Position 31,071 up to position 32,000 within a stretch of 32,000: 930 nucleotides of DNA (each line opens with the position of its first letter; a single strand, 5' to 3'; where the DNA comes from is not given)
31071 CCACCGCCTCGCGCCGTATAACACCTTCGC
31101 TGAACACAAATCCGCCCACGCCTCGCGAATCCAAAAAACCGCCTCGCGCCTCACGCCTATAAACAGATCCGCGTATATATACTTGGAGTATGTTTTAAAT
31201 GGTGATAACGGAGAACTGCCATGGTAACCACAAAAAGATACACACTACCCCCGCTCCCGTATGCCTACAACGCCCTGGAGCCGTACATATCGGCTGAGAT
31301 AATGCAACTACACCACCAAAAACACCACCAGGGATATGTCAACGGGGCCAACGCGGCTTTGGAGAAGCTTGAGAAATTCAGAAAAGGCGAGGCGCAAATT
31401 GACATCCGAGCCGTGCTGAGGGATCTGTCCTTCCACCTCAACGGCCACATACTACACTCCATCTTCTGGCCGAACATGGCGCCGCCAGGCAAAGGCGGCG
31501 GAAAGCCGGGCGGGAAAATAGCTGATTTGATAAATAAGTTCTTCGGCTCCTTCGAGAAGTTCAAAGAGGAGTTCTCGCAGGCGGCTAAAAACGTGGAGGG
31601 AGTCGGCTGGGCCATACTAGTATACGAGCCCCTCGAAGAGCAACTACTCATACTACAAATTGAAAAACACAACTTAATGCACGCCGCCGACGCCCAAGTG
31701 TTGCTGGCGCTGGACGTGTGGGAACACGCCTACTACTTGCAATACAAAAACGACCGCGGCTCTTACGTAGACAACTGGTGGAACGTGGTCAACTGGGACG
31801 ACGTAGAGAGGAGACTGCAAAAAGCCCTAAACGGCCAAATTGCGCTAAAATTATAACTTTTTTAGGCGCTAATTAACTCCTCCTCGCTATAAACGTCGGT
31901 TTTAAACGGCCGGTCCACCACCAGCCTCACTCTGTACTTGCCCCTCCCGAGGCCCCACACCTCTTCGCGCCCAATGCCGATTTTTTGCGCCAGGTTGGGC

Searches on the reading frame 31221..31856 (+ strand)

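Call 88: search_protein_families(library=pfam, max_evalue=0.001, proteins=[window:31221-31856:+])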
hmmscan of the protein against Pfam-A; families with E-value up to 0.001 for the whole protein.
window:31221-31856:+ (211 aa): 2 families
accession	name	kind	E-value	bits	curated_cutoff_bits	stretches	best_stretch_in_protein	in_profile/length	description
PF02777.23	Sod_Fe_C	-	4.6e-37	126.6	20.9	1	97-198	2-102/102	Iron/manganese superoxide dismutases, C-terminal domain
PF00081.27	Sod_Fe_N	-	8.1e-33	113.2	27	1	6-87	1-82/82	Iron/manganese superoxide dismutases, alpha-hairpin domain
